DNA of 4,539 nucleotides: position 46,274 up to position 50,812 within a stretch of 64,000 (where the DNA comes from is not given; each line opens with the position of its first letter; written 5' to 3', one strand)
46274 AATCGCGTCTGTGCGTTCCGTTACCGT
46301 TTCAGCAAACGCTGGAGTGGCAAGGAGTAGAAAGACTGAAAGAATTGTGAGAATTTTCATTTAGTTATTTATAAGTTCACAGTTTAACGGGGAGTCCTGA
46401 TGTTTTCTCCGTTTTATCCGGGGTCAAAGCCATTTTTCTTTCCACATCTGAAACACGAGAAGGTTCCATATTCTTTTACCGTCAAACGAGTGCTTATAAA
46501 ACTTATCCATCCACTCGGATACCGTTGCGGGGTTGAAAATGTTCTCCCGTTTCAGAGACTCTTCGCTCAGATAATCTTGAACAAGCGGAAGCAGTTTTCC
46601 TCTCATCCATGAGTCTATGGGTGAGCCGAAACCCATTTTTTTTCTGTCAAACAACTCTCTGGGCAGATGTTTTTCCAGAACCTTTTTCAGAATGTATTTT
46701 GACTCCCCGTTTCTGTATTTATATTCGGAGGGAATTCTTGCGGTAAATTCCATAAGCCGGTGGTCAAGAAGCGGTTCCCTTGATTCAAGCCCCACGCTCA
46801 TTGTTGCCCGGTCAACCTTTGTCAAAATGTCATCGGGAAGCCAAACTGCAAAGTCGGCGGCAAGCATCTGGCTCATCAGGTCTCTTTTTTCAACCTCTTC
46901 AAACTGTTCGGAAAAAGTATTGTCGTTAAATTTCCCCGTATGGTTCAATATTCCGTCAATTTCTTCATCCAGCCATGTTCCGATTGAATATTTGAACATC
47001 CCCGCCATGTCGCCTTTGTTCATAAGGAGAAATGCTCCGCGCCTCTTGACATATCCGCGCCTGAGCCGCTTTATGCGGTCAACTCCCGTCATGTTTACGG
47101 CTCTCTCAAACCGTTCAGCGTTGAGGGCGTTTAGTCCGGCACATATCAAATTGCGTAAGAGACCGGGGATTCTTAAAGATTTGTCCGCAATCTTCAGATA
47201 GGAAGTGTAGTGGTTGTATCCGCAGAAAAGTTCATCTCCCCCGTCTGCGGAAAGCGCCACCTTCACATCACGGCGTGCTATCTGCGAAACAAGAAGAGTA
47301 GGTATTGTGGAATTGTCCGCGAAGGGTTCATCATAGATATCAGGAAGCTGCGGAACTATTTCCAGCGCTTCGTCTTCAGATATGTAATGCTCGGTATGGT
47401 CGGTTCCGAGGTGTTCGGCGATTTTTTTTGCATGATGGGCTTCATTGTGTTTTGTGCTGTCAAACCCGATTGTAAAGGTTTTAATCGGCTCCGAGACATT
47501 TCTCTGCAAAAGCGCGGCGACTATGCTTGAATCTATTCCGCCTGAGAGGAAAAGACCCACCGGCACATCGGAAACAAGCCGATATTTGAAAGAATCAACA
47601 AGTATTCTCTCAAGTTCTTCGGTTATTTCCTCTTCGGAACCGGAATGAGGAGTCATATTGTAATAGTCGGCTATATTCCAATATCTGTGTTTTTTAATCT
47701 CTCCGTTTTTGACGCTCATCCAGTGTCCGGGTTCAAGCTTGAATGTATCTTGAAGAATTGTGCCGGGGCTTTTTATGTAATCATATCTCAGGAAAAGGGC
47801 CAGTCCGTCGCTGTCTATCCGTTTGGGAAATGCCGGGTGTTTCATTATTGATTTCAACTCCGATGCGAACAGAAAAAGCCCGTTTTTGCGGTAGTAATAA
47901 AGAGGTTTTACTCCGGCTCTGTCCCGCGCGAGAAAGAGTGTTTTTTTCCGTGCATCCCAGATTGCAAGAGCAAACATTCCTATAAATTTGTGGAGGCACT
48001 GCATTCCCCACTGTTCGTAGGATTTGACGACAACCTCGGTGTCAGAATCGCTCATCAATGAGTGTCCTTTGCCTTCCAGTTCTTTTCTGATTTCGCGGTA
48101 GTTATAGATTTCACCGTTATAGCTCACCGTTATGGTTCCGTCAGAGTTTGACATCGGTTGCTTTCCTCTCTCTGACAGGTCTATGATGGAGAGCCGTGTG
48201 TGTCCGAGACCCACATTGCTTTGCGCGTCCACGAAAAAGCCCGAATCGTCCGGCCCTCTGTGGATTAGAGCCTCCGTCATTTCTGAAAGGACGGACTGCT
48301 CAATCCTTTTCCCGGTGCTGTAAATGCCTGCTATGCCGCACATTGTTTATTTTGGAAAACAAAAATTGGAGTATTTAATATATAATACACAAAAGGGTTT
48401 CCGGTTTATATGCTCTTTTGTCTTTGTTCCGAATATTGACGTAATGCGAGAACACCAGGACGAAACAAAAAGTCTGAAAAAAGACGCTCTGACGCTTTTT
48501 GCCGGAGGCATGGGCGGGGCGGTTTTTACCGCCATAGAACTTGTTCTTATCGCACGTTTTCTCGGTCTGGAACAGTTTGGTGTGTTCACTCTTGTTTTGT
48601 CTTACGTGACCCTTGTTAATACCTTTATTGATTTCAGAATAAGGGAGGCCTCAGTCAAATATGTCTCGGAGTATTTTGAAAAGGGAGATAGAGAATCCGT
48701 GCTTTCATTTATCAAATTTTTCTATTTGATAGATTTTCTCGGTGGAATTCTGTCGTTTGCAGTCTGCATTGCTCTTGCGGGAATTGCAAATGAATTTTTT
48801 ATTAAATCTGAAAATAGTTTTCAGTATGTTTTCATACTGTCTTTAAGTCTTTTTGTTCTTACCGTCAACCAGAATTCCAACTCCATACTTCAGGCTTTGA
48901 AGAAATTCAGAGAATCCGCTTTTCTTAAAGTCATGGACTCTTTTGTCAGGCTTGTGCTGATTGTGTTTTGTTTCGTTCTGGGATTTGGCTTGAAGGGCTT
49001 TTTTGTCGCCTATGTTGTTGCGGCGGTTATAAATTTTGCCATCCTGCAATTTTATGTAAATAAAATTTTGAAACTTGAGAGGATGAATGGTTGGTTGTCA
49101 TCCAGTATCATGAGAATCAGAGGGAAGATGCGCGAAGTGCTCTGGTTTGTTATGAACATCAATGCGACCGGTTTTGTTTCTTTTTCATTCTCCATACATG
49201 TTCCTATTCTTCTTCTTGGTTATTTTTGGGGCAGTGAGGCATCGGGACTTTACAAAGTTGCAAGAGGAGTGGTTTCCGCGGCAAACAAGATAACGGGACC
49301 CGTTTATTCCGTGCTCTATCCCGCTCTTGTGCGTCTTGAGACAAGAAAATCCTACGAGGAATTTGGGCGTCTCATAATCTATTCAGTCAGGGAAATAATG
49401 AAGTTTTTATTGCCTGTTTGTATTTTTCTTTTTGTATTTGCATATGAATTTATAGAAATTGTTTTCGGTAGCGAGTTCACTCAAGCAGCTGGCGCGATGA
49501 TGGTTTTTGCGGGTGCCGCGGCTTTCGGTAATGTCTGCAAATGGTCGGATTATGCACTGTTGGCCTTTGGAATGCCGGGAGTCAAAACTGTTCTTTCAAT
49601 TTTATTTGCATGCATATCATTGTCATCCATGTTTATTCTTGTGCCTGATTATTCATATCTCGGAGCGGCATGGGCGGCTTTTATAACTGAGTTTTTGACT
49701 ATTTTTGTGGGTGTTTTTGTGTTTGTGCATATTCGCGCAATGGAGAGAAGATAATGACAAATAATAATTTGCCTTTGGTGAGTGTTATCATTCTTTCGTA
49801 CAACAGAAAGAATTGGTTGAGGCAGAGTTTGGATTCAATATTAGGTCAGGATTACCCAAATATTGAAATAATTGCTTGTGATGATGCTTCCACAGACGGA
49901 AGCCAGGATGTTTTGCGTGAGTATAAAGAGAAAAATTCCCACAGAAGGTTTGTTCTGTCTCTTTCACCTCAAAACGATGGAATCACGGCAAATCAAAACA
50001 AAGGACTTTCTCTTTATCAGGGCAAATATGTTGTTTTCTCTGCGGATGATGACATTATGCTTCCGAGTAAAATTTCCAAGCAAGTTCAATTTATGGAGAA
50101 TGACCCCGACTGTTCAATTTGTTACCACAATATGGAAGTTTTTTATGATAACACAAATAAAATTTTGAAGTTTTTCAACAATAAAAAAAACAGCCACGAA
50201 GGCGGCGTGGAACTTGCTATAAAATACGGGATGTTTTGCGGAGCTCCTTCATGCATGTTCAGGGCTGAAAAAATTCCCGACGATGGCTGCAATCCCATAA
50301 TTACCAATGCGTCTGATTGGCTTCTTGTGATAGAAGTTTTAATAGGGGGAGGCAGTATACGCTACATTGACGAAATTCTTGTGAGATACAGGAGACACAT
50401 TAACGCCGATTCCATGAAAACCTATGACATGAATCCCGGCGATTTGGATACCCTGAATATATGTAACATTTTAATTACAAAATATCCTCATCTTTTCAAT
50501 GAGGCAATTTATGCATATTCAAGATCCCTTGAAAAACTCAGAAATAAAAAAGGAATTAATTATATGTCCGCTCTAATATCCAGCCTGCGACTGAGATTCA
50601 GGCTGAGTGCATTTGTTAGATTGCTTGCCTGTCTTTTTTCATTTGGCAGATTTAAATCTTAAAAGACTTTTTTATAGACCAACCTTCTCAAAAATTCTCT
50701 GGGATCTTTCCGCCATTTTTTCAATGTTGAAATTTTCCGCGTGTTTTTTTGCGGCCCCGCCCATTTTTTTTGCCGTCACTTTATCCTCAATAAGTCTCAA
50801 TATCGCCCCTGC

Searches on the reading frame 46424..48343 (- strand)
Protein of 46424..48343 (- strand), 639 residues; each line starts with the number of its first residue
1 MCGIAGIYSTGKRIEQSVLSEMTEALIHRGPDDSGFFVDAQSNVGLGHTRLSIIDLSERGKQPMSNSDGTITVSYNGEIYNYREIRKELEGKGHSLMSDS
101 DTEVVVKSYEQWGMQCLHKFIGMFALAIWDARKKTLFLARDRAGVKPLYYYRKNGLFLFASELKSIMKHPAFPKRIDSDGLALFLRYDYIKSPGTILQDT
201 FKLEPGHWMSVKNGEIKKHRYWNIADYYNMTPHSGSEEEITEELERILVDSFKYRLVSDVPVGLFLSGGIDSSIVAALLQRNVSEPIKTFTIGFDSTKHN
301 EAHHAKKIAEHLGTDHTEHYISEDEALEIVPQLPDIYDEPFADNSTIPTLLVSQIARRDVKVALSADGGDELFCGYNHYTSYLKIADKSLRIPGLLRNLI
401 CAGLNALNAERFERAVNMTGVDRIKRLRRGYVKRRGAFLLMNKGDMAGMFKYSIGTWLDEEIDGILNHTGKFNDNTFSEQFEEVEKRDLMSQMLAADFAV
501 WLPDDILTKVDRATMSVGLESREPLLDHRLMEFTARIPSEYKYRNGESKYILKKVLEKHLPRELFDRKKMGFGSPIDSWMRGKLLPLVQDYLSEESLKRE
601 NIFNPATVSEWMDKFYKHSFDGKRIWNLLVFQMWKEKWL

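Call 43: search_protein_families(library=pfam, proteins=[window:46424-48343:-], max_evalue=0.00001)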
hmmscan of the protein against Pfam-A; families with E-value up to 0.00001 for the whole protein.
window:46424-48343:- (639 aa): 4 families
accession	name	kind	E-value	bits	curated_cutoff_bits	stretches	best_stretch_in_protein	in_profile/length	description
PF00733.27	Asn_synthase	-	8.2e-103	345.2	21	1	244-635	2-353/354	Asparagine synthase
PF13537.11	GATase_7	-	3.1e-48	163.3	25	1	48-167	1-122/123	Glutamine amidotransferase domain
PF13522.11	GATase_6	-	5.6e-47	159.5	27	1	31-162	1-130/130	Glutamine amidotransferase domain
PF02540.23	NAD_synthase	-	3.3e-06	26.9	21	1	246-323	7-83/242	NAD synthase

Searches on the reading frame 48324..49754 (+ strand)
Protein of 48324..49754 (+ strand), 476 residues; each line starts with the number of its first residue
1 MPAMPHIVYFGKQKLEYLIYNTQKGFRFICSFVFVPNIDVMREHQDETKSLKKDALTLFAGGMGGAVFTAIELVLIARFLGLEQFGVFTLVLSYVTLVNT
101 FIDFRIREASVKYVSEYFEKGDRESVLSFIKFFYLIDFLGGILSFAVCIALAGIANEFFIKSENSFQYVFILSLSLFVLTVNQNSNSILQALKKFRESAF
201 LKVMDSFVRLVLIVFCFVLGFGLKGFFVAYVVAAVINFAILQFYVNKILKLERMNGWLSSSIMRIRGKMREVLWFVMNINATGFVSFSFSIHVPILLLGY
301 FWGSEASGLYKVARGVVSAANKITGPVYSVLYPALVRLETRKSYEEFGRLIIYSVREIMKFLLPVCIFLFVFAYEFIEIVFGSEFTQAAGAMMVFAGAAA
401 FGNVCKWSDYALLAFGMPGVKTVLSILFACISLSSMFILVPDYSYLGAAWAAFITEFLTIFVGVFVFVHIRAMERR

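Call 43: search_protein_families(library=pfam, proteins=[window:48324-49754:+], max_evalue=0.00001)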
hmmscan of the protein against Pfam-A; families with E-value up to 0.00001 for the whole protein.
window:48324-49754:+ (476 aa): 2 families
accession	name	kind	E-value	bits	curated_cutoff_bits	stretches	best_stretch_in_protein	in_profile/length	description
PF01943.22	Polysacc_synt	-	9e-24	84.8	28.2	1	52-338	2-273/274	Polysaccharide biosynthesis protein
PF13440.11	Polysacc_synt_3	-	4.3e-23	82.4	23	1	76-388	2-291/293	Polysaccharide biosynthesis protein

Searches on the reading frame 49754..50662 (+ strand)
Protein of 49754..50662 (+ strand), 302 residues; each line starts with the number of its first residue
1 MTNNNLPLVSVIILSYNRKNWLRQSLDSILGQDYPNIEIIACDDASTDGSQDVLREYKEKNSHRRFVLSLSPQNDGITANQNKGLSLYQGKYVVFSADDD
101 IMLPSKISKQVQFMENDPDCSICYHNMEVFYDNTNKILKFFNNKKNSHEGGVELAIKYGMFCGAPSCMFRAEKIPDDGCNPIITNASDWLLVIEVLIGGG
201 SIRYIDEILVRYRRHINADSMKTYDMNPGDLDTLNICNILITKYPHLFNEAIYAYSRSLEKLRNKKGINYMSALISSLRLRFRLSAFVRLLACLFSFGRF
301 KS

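Call 43: search_protein_families(library=pfam, proteins=[window:49754-50662:+], max_evalue=0.00001)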
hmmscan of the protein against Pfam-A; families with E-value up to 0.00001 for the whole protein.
window:49754-50662:+ (302 aa): 3 families
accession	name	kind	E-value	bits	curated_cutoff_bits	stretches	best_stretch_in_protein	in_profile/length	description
PF00535.33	Glycos_transf_2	-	1.4e-30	106.9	23.3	1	10-165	1-156/168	Glycosyl transferase family 2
PF13641.12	Glyco_tranf_2_3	-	7.4e-09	36.4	27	1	9-122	3-118/230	Glycosyltransferase like family 2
PF10111.15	Glyco_tranf_2_2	-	1.7e-06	28.2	27.3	1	11-137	3-134/276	Glycosyltransferase like family 2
